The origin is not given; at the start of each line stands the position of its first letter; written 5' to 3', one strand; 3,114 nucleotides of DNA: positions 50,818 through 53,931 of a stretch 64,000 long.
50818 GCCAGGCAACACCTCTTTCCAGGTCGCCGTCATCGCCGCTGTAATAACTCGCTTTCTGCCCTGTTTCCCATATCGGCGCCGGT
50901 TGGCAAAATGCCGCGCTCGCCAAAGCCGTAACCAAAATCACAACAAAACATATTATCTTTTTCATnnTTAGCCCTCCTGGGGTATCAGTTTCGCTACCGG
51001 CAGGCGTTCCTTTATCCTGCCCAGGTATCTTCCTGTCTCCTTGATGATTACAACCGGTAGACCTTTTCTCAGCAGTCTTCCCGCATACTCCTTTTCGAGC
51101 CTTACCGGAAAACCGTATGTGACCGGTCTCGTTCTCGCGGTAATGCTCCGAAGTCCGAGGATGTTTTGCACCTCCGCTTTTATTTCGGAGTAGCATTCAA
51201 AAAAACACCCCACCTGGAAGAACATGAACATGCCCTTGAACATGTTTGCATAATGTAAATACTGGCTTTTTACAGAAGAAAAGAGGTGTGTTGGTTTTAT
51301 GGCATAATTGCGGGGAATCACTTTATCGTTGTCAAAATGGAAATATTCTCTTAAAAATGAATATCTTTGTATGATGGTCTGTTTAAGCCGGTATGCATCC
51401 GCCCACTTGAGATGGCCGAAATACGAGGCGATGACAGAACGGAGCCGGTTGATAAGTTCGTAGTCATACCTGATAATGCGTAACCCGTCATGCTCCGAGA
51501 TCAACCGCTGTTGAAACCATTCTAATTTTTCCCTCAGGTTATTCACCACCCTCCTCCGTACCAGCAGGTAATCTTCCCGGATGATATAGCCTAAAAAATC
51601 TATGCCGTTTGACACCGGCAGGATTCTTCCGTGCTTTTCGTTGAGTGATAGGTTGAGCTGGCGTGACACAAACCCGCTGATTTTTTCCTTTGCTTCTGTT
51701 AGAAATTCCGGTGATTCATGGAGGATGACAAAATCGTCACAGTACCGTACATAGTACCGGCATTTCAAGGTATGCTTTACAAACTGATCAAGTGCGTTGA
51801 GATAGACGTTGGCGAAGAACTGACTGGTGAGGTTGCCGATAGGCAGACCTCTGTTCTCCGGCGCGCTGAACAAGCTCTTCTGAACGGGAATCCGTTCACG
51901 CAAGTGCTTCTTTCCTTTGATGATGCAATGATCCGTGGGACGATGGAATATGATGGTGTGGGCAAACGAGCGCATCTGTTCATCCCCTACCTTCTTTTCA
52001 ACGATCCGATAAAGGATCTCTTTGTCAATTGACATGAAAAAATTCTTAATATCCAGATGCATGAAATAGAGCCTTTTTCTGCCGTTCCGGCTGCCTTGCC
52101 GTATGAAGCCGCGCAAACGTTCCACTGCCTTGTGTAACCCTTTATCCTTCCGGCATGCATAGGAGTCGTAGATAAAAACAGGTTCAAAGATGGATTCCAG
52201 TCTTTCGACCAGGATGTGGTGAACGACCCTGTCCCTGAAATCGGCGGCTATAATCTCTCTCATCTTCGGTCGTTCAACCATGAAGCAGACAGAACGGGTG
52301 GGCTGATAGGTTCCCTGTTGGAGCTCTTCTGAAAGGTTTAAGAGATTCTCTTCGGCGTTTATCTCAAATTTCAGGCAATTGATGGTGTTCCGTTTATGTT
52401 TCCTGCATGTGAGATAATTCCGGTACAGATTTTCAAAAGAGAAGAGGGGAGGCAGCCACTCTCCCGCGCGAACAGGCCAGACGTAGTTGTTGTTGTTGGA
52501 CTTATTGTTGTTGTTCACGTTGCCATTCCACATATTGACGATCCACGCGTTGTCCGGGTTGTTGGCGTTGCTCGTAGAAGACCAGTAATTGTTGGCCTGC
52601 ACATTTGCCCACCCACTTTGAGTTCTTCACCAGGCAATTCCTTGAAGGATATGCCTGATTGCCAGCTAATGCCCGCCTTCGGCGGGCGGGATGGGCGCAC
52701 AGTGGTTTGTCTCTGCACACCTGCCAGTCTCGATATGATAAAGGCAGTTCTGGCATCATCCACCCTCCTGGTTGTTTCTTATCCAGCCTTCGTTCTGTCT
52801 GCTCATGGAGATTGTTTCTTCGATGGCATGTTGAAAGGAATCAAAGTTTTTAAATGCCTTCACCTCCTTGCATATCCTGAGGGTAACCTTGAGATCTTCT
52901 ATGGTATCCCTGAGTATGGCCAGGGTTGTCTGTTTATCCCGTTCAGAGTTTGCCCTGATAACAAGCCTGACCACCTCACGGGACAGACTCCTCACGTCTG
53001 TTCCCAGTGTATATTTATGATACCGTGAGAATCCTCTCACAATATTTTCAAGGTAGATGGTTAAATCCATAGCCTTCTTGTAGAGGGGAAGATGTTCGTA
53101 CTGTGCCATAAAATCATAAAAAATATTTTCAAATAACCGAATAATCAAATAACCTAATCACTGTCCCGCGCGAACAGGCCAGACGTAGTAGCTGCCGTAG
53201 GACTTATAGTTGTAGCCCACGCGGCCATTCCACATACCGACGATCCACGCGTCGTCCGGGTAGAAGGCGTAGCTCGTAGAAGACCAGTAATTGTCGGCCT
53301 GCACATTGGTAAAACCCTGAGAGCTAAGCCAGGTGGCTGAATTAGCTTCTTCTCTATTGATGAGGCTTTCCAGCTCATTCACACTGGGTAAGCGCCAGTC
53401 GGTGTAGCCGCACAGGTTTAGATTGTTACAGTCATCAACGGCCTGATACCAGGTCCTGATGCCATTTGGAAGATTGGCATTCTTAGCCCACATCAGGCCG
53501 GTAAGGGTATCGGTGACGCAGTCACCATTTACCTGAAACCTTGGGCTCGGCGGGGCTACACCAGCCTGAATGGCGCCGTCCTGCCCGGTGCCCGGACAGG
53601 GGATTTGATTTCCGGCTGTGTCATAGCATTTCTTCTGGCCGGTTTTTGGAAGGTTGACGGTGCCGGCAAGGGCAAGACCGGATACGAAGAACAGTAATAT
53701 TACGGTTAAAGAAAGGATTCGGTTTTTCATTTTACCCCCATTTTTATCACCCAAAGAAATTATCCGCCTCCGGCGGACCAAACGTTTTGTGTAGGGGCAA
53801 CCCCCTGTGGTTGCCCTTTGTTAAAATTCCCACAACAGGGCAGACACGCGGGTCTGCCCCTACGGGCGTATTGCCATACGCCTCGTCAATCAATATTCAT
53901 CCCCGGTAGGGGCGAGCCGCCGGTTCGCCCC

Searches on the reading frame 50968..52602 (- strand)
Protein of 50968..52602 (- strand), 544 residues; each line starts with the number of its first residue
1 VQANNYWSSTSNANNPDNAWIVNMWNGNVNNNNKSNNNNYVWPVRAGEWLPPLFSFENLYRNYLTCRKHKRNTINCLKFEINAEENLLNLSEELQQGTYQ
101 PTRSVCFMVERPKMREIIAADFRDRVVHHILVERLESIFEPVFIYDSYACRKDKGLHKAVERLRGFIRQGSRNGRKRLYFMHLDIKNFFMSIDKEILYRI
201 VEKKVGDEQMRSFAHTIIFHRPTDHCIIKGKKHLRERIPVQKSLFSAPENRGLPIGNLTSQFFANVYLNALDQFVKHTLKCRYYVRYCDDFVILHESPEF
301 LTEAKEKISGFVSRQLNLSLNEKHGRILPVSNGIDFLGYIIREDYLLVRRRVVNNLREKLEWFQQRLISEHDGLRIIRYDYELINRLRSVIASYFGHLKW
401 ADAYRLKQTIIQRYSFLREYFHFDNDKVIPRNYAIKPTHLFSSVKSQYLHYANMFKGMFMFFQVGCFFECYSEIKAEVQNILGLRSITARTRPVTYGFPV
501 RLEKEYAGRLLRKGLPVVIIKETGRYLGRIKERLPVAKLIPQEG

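Call 6: search_protein_families(library=pfam, proteins=[window:50968-52602:-], max_evalue=0.01)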
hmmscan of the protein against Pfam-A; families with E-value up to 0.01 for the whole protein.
window:50968-52602:- (544 aa): 3 families
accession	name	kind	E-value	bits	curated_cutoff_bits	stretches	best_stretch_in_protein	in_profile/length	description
PF00078.32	RVT_1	-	2.5e-19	70.2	29.6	1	113-341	8-205/205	Reverse transcriptase (RNA-dependent DNA polymerase)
PF07603.17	Lcl_C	-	4e-08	34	34.9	1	3-45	76-117/117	Lcl C-terminal domain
PF01624.25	MutS_I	-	1.3e-05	25.8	20.6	1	445-523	4-86/113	MutS domain I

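Call 41: find_related_loci(query=A3, collection=metagenome_contigs, flank=10000)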
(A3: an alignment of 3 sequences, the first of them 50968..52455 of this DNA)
Query A3 (495 aa) in metagenome_contigs; peptide patterns used: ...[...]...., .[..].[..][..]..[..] (x = any residue, [..] = any of these).
600 stretches matched a pattern (row limit reached: there are more); 390 encode a relative of the query (tblastn E <= 1e-3); the best 80 are kept; 80 distinct loci.
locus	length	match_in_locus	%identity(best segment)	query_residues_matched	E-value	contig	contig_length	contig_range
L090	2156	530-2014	94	1-495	0e+0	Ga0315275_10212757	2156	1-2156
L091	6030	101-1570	93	1-490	0e+0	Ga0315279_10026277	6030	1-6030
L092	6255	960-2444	82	1-495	0e+0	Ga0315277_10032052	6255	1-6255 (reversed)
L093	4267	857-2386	62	4-494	0e+0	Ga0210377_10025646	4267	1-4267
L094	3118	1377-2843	63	4-494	0e+0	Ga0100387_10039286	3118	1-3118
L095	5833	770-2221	57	3-490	0e+0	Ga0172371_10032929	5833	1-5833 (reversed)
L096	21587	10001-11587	50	3-491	1e-175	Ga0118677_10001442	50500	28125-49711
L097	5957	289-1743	50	4-491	2e-162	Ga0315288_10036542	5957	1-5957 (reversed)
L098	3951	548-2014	51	4-492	2e-164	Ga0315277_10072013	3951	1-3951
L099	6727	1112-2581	51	1-492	1e-158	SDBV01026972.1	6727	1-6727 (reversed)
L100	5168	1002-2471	50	2-492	6e-156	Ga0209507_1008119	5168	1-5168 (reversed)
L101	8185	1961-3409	49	2-485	4e-148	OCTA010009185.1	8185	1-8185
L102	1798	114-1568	47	6-492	3e-159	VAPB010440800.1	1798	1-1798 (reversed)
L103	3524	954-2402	48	5-489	2e-149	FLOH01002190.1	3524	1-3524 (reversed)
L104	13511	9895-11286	48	5-474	5e-136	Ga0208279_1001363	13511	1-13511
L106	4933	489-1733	52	3-382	3e-132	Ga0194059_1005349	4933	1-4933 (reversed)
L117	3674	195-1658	46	4-484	4e-124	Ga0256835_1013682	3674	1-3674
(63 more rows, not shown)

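Call 43: search_protein_families(library=pfam, proteins=[L091:2081-5077:+, L092:2399-5443:+, L095:2345-5833:+, L117:1697-3673:+, L106:2067-4346:+, L096:11665-13335:+], max_evalue=0.0001)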
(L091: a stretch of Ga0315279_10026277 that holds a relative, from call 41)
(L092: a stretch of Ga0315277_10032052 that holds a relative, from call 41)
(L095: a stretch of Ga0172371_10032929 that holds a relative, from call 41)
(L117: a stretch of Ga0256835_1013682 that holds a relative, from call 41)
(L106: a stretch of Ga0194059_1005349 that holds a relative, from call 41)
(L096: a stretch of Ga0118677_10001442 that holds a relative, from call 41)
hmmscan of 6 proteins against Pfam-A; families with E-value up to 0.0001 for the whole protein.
L091:2081-5077:+ (999 aa): 6 families
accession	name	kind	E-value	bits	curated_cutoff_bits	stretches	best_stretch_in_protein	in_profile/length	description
PF07603.17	Lcl_C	-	1.5e-36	125.7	34.9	1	63-182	1-117/117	Lcl C-terminal domain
PF22544.2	HYDIN_VesB_CFA65-like_Ig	-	1e-05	26.1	25.5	1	795-879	12-90/100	HYDIN/CFA65/VesB-like, Ig-like domain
PF12697.13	Abhydrolase_6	-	2e-05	25.8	26.3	1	306-424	1-112/217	Alpha/beta hydrolase family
PF22073.2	Cep192_D4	-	2.8e-05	24.7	35.5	1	794-890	12-111/112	Cep192 domain 4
PF02368.24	Big_2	-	3.1e-05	24.3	22.8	1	713-770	19-69/79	Bacterial Ig-like domain (group 2)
PF07819.20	PGAP1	-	5e-05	23.6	24.3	0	357-486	70-216/233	PGAP1-like alpha/beta domain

L092:2399-5443:+ (1015 aa): 11 families
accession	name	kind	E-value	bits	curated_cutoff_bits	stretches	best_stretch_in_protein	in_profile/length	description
PF07603.17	Lcl_C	-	8.2e-33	113.6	34.9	1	77-198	1-117/117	Lcl C-terminal domain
PF12697.13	Abhydrolase_6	-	1.1e-07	33.1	26.3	1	319-446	1-122/217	Alpha/beta hydrolase family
PF22544.2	HYDIN_VesB_CFA65-like_Ig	-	2.2e-07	31.5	25.5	1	808-903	10-99/100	HYDIN/CFA65/VesB-like, Ig-like domain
PF00561.26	Abhydrolase_1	-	2.4e-07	31.1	25.8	1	317-448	1-123/245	alpha/beta hydrolase fold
PF22073.2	Cep192_D4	-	4.9e-07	30.4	35.5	1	809-905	12-111/112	Cep192 domain 4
PF15780.11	ASH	-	8.1e-07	29.6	27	1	809-894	15-95/98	Abnormal spindle-like microcephaly-assoc'd, ASPM-SPD-2-Hydin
PF02368.24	Big_2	-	1.1e-06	28.9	22.8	1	726-791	17-75/79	Bacterial Ig-like domain (group 2)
PF17957.7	Big_7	-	3.5e-06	28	24.1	1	619-685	2-70/70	Bacterial Ig domain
PF02450.21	LCAT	-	1.3e-05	25.1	21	1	330-426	67-168/392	Lecithin:cholesterol acyltransferase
PF07819.20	PGAP1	-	1.4e-05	25.5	24.3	1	385-425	89-134/233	PGAP1-like alpha/beta domain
PF01674.24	Lipase_2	-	5e-05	23.4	20.3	0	317-402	2-90/219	Lipase (class 2)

L095:2345-5833:+ (1163 aa): 4 families
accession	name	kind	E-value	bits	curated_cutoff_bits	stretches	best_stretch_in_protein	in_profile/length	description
PF05593.20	RHS_repeat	-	6.6e-166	536.7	22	24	815-852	1-38/38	RHS Repeat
PF07603.17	Lcl_C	-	1.2e-34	119.5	34.9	1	68-185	1-117/117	Lcl C-terminal domain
PF20148.4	DUF6531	-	5.3e-20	72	24.1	1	219-290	2-73/74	Domain of unknown function (DUF6531)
PF25023.1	TEN_YD-shell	-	3.2e-14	52.4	50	0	327-430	42-146/909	Teneurin YD-shell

L117:1697-3673:+ (659 aa): 2 families
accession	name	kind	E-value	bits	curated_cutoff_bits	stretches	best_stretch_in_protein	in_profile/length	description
PF07603.17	Lcl_C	-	2.9e-39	134.4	34.9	1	51-179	1-117/117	Lcl C-terminal domain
PF05990.18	DUF900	-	1.4e-05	25.2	20.5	1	212-350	20-136/232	Alpha/beta hydrolase of unknown function (DUF900)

L106:2067-4346:+ (760 aa): 5 families
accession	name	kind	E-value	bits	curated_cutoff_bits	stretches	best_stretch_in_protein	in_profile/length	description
PF05345.18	He_PIG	-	1.1e-23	83.9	24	3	404-485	4-95/96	Putative Ig domain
PF07603.17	Lcl_C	-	6.1e-18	65.7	34.9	1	40-115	44-117/117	Lcl C-terminal domain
PF13620.12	CarboxypepD_reg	-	6.7e-12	46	32.3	1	235-311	1-81/82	Carboxypeptidase regulatory-like domain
PF13715.12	CarbopepD_reg_2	-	2.1e-06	28.1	32.2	1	237-295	2-61/88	CarboxypepD_reg-like domain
PF24908.1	Ig_SIBA-E_2nd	-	6e-06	26.8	27.8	0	346-397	35-86/117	Integrin beta-like protein A-E, second Ig-like domain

L096:11665-13335:+ (557 aa): 1 family
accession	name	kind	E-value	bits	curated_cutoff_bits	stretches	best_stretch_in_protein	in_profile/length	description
PF07603.17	Lcl_C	-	2.2e-64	215.5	34.9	2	124-239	1-117/117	Lcl C-terminal domain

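Call 56: search_protein_families(library=ncbifam, proteins=[window:50968-52455:-], max_evalue=0.01)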
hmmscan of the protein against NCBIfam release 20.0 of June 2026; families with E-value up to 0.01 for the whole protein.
window:50968-52455:- (495 aa): 11 families
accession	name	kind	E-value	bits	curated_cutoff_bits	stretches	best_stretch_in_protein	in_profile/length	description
TIGR04416.1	group_II_RT_mat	equivalog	5.1e-36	124.5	300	1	27-361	25-341/353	group II intron reverse transcriptase/maturase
NF038233.2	retron_St85_RT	exception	9.1e-17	61.2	235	1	126-320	86-259/289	retron St85 family RNA-directed DNA polymerase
NF041747.1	Drt3a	equivalog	7.2e-16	58.5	200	1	129-295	111-265/412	antiviral reverse transcriptase Drt3a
NF041746.1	Drt2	equivalog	5.3e-11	42.3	390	1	182-311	202-340/416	antiviral reverse transcriptase Drt2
TIGR04499.1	abortive_AbiA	subfamily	1.2e-05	24.3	250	1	117-283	134-295/615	AbiA family abortive infection protein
NF003810.1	PRK05399.1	equivalog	1.6e-05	23.8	480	1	396-472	5-85/793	DNA mismatch repair protein MutS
TIGR01070.1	mutS1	equivalog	4.6e-05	21.9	641.7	1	397-474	6-87/840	DNA mismatch repair protein MutS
NF041749.1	Drt4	equivalog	9.4e-05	21.5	450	1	183-279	174-267/489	antiviral reverse transcriptase Drt4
NF041750.1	Drt5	equivalog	0.00011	21.3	550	1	204-278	179-250/484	antiviral reverse transcriptase Drt5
NF042941.1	Retron_TIR_antiphage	equivalog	0.00043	19.2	600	0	201-345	137-297/464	TIR domain-containing anti-phage reverse transcriptase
NF041748.1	Drt3b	equivalog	0.0017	17.1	350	1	200-274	228-310/647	antiviral reverse transcriptase Drt3b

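Call 91: find_related_loci(query=A3, collection=viral_contigs, flank=8000)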
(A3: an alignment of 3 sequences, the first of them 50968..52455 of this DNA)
Query A3 (495 aa) in viral_contigs; peptide patterns used: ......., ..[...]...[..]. (x = any residue, [..] = any of these).
166 stretches matched a pattern; 86 encode a relative of the query (tblastn E <= 1e-3); the best 80 are kept; 80 distinct loci.
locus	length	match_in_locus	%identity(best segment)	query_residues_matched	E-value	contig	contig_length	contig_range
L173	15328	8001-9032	54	4-361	3e-125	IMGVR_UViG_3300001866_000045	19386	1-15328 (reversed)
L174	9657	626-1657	54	4-361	3e-125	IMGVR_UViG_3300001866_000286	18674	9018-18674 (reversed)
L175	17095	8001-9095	51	4-382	4e-120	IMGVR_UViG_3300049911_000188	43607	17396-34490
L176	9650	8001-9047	52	4-365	6e-120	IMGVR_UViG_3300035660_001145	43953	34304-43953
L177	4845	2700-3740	54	4-363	2e-120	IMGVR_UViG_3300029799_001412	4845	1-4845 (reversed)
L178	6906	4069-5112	52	4-364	5e-119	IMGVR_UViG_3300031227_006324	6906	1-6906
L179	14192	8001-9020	53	2-362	5e-119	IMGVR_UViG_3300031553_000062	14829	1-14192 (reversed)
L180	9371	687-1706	53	2-362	5e-119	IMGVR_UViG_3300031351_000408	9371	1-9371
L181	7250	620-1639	53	2-362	4e-119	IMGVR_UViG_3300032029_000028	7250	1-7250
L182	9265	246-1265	53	2-362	5e-119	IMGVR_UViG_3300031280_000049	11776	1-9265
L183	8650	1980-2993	52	4-362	2e-118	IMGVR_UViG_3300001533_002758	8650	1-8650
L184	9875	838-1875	53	4-363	2e-118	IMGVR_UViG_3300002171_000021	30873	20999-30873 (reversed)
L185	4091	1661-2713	51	1-364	4e-120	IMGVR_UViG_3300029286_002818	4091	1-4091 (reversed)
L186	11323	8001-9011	54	4-361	1e-116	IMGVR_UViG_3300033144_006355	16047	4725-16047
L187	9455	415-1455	53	3-362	9e-117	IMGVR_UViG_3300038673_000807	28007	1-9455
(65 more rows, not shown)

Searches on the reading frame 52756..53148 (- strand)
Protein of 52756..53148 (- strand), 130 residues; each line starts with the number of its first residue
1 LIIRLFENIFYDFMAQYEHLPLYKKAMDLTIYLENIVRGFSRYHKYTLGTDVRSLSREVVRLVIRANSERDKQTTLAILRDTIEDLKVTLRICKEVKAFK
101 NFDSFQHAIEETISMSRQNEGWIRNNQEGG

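Call 6: search_protein_families(library=pfam, proteins=[window:52756-53148:-], max_evalue=0.01)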
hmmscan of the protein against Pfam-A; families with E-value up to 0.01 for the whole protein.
window:52756-53148:- (130 aa): 2 families
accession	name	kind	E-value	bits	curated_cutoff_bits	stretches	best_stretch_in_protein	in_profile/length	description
PF22296.2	bAvd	-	1.8e-10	41.7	40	1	23-124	4-105/107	bAvd-like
PF05635.17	23S_rRNA_IVP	-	0.0037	17.9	33.8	1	19-115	2-103/106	23S rRNA-intervening sequence protein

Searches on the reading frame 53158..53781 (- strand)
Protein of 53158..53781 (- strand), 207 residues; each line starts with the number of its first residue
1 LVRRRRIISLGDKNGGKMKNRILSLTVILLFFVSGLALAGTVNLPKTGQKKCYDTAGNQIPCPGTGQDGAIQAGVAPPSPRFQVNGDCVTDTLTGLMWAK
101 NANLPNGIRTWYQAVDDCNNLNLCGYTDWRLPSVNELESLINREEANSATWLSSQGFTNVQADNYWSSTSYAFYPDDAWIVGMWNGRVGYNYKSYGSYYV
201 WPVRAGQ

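Call 6: search_protein_families(library=pfam, proteins=[window:53158-53781:-], max_evalue=0.01)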
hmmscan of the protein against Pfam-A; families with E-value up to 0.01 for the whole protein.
window:53158-53781:- (207 aa): 1 family
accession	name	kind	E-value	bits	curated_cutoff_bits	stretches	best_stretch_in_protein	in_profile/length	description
PF07603.17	Lcl_C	-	1.1e-31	110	34.9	1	88-204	2-117/117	Lcl C-terminal domain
